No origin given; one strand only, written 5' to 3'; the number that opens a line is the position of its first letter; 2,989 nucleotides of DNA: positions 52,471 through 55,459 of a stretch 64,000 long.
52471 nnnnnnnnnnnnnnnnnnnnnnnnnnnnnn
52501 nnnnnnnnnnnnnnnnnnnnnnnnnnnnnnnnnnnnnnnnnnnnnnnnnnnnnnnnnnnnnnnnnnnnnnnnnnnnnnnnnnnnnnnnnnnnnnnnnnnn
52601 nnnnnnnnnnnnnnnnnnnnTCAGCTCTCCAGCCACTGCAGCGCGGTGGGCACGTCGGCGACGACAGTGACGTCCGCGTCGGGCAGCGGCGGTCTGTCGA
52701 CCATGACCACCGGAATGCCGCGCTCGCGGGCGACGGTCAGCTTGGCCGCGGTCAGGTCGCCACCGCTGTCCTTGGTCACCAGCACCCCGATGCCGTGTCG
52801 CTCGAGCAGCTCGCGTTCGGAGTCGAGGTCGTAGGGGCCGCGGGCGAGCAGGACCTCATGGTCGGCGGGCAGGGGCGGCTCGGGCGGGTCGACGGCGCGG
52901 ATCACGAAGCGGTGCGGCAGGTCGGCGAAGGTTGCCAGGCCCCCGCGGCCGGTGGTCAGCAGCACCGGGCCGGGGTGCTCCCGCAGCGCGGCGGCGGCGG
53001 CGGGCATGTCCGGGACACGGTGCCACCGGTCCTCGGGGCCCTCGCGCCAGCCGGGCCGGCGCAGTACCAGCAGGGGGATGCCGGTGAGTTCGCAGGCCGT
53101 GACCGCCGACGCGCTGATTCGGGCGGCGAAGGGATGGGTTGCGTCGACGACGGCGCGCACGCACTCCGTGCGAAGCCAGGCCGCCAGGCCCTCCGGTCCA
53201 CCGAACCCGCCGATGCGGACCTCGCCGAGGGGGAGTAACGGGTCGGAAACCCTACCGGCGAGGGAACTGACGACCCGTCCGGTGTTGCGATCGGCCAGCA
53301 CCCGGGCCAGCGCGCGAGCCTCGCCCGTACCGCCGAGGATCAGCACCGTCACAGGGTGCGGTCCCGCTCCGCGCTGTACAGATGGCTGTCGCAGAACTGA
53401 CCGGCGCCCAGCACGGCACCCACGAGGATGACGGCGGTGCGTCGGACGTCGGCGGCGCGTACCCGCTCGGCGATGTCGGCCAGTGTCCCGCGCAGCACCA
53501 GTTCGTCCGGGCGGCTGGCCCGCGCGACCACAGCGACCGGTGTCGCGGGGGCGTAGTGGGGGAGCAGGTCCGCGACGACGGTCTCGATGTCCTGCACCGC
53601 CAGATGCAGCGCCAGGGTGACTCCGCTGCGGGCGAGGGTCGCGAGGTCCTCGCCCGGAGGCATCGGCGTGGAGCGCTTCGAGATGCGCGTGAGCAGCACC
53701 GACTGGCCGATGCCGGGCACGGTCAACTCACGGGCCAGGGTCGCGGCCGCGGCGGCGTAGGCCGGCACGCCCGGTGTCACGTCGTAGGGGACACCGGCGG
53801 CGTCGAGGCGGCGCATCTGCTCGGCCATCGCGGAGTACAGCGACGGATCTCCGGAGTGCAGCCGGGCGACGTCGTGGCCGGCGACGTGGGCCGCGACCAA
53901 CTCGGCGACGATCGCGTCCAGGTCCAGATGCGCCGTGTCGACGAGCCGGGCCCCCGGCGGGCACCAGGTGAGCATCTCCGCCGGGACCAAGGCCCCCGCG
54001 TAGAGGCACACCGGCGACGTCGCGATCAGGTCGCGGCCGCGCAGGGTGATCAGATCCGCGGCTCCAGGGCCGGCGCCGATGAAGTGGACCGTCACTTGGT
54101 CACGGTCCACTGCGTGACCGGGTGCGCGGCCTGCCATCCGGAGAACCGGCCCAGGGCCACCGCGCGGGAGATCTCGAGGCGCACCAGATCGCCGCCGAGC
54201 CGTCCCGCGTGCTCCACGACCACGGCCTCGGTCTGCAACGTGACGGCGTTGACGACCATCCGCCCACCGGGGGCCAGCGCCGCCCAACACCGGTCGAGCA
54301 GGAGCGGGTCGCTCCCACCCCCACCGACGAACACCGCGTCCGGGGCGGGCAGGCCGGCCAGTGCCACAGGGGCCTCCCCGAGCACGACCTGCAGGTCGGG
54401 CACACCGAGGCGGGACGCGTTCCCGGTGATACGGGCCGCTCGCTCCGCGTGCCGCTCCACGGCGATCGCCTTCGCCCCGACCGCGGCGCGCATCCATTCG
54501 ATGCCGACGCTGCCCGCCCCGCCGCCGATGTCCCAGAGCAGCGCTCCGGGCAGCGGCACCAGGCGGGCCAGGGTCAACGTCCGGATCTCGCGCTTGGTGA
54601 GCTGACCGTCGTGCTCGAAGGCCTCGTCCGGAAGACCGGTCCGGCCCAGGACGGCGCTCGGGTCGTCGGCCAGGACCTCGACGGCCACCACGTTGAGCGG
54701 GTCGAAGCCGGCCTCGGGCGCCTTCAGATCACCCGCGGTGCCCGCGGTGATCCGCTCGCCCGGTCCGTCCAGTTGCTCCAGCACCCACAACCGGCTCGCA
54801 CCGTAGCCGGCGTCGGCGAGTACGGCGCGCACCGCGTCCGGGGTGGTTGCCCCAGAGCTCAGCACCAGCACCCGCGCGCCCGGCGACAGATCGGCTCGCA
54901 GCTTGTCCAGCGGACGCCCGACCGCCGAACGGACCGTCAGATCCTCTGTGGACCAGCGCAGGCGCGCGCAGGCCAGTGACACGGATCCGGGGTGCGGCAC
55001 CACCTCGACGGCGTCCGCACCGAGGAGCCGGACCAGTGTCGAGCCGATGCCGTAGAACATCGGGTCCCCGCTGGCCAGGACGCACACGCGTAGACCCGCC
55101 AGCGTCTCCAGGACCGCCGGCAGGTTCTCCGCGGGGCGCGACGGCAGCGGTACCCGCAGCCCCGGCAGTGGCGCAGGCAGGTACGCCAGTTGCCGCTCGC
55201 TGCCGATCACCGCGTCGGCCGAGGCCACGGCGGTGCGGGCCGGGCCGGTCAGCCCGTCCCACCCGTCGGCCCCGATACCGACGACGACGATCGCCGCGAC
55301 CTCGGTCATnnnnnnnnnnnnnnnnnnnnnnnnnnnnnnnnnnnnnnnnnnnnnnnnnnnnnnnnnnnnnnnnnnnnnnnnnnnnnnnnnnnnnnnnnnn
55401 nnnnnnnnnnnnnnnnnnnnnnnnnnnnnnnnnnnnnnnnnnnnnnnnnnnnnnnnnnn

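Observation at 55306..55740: PPOX-fold (F420-type) enzyme translationally welded into the cobF-cobL-cobM-cobK operon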

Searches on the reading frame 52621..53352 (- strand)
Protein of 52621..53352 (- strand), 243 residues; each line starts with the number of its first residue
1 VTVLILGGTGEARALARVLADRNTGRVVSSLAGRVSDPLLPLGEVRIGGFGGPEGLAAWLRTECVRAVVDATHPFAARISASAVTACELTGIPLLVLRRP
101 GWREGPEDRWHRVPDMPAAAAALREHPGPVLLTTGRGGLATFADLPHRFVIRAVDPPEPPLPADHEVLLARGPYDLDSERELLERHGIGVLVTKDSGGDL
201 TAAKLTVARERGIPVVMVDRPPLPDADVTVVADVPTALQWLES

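Call 7: search_protein_families(library=pfam, proteins=[window:52621-53352:-], max_evalue=0.001)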
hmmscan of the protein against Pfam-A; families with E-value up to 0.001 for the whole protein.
window:52621-53352:- (243 aa): 1 family
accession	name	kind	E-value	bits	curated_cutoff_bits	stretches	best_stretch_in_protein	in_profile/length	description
PF02571.20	CbiJ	-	1e-72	244.9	28.6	1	3-241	2-233/234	Precorrin-6x reductase CbiJ/CobK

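Call 8: search_protein_families(library=ncbifam, proteins=[window:52621-53352:-], max_evalue=0.001)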
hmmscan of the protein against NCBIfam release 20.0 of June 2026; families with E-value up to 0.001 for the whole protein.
window:52621-53352:- (243 aa): 6 families
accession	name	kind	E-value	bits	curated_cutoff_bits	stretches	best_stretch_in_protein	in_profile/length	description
NF005968.0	PRK08057.1-2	equivalog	2.8e-98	328.5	231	1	1-242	2-243/248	cobalt-precorrin-6A reductase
NF005969.0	PRK08057.1-3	equivalog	7.6e-62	208.9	302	1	3-230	5-227/243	cobalt-precorrin-6A reductase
NF005971.0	PRK08057.1-5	equivalog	2.5e-58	197.6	431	1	3-240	8-241/248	cobalt-precorrin-6A reductase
TIGR00715.1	precor6x_red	equivalog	2.8e-44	151.7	129.85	1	1-241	1-251/256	precorrin-6A reductase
NF005970.0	PRK08057.1-4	equivalog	5.3e-26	91.2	245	1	4-224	3-235/256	cobalt-precorrin-6A reductase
NF005967.0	PRK08057.1-1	equivalog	2.4e-20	72.9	358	1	2-224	5-237/263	cobalt-precorrin-6A reductase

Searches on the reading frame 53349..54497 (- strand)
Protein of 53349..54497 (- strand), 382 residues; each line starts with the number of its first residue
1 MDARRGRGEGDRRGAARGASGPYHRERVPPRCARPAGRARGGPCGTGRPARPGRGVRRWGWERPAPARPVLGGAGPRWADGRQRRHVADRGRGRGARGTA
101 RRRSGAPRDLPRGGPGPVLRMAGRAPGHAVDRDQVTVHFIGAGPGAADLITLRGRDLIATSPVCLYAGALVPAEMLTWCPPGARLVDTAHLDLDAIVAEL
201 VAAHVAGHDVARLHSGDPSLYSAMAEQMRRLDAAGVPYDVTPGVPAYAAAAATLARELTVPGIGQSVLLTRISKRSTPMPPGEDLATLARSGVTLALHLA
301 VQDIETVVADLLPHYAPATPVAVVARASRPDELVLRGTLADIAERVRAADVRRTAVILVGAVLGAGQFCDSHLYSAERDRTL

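Call 7: search_protein_families(library=pfam, proteins=[window:53349-54497:-], max_evalue=0.001)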
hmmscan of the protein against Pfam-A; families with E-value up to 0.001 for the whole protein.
window:53349-54497:- (382 aa): 1 family
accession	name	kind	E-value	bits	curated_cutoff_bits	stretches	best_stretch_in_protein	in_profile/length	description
PF00590.25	TP_methylase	-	3.1e-42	145.4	27.8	1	136-342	1-211/212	Tetrapyrrole (Corrin/Porphyrin) Methylases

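Call 8: search_protein_families(library=ncbifam, proteins=[window:53349-54497:-], max_evalue=0.001)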
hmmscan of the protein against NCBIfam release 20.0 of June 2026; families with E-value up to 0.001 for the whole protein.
window:53349-54497:- (382 aa): 20 families
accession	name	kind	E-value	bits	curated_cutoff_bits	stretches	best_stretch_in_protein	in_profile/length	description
TIGR01465.1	cobM_cbiF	equivalog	1.1e-86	290.1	259.65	1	137-377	1-241/247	precorrin-4 C(11)-methyltransferase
NF012017.0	PRK15473.1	equivalog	3.5e-67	226.4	408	1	133-377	6-249/257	cobalt-precorrin-4 methyltransferase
NF004790.0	PRK06136.1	subfamily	1e-41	143.2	198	1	136-364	5-238/250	uroporphyrinogen-III C-methyltransferase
NF007922.1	PRK10637.1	equivalog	2.9e-37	128.7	400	1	134-363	216-449/450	siroheme synthase CysG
TIGR01469.1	cobA_cysG_Cterm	equivalog_domain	9e-36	123.8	185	1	136-363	2-234/238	uroporphyrinogen-III C-methyltransferase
NF005524.0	PRK07168.1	equivalog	1.4e-17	63.4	603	1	137-363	5-235/474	uroporphyrin-III C-methyltransferase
TIGR01467.1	cobI_cbiL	equivalog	1.6e-11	44.1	163.25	1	195-259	78-142/230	precorrin-2 C(20)-methyltransferase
TIGR01466.1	cobJ_cbiH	equivalog_domain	1.9e-10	40.8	246.35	1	139-361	3-222/239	precorrin-3B C(17)-methyltransferase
NF004063.0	PRK05576.1-6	equivalog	1.7e-09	37.3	235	1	136-280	2-153/235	cobalt-factor II C(20)-methyltransferase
NF004423.0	PRK05765.1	equivalog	3.3e-08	33.4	332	1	136-357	4-223/247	precorrin-3B C(17)-methyltransferase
NF004459.0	PRK05787.2-2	equivalog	6.3e-07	29.2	298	1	136-344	3-198/210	cobalt-precorrin-7 (C(5))-methyltransferase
TIGR02467.1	CbiE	equivalog_domain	2.6e-06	27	92.9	1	139-258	1-115/204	precorrin-6y C5,15-methyltransferase (decarboxylating) subunit CbiE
NF004455.0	PRK05787.1-3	equivalog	5.9e-06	26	258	1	136-259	2-124/221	cobalt-precorrin-7 (C(5))-methyltransferase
NF004647.0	PRK05990.1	equivalog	8.1e-06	25.4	271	0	197-259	90-152/245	precorrin-2 C(20)-methyltransferase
NF004457.0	PRK05787.1-5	equivalog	9.9e-06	25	302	1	114-251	10-140/252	cobalt-precorrin-7 (C(5))-methyltransferase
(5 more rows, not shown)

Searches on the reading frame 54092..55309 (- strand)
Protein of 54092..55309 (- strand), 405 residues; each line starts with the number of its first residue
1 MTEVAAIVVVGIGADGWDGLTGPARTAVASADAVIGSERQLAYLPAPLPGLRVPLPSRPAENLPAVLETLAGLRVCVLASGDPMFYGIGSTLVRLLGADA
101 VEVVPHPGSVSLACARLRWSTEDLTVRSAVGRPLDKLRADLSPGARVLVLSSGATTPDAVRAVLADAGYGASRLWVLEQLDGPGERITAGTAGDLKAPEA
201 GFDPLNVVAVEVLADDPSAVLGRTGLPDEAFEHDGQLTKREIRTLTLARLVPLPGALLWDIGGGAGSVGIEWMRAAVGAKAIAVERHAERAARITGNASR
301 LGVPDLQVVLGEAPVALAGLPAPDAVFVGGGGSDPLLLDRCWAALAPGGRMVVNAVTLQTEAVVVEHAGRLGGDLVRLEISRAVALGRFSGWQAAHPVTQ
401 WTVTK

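Call 7: search_protein_families(library=pfam, proteins=[window:54092-55309:-], max_evalue=0.001)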
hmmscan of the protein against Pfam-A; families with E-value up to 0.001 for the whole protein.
window:54092-55309:- (405 aa): 1 family
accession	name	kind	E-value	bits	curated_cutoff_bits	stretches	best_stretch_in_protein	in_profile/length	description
PF00590.25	TP_methylase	-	2.7e-21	76.9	27.8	1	7-195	2-211/212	Tetrapyrrole (Corrin/Porphyrin) Methylases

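Call 8: search_protein_families(library=ncbifam, proteins=[window:54092-55309:-], max_evalue=0.001)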
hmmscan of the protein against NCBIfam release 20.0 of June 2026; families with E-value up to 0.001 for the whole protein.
window:54092-55309:- (405 aa): 14 families
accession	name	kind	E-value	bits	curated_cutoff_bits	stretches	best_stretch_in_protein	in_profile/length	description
TIGR02467.1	CbiE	equivalog_domain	7.8e-46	156.1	92.9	1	9-208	1-204/204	precorrin-6y C5,15-methyltransferase (decarboxylating) subunit CbiE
TIGR02469.1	CbiT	equivalog_domain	5.4e-31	107.4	78.3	1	236-357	1-124/124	precorrin-6Y C5,15-methyltransferase (decarboxylating) subunit CbiT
NF005640.0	PRK07402.1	equivalog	1.3e-26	93.4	219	1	224-372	11-162/200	precorrin-6Y C5,15-methyltransferase subunit CbiT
NF004454.0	PRK05787.1-1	equivalog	7.9e-20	71.3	354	1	7-188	2-179/201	cobalt-precorrin-7 (C(5))-methyltransferase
NF001556.0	PRK00377.1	equivalog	2.2e-19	70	238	1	224-375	8-165/198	cobalt-precorrin-6Y C(15)-methyltransferase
NF006138.0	PRK08287.1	equivalog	3.1e-19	69.5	210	1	236-389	13-168/189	decarboxylating cobalt-precorrin-6B (C(15))-methyltransferase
NF004456.0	PRK05787.1-4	equivalog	1.1e-15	58.1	247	1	7-135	2-129/201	cobalt-precorrin-7 (C(5))-methyltransferase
NF004461.0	PRK05787.2-4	equivalog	2.4e-14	53.4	187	1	8-199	2-179/191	cobalt-precorrin-7 (C(5))-methyltransferase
NF004458.0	PRK05787.2-1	equivalog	3.2e-12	46.4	324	1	8-199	2-183/195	cobalt-precorrin-7 (C(5))-methyltransferase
NF004460.0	PRK05787.2-3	equivalog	3.2e-12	46.4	291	1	7-196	2-193/207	cobalt-precorrin-7 (C(5))-methyltransferase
NF004459.0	PRK05787.2-2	equivalog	7.7e-12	45.3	298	1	6-202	3-203/210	cobalt-precorrin-7 (C(5))-methyltransferase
NF004462.0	PRK05787.2-5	equivalog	7e-08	32.3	360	1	5-132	20-151/228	cobalt-precorrin-7 (C(5))-methyltransferase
TIGR01466.1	cobJ_cbiH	equivalog_domain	1.4e-06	28.1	246.35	1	7-117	1-118/239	precorrin-3B C(17)-methyltransferase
NF004647.0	PRK05990.1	equivalog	0.0003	20.3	271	1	70-176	99-208/245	precorrin-2 C(20)-methyltransferase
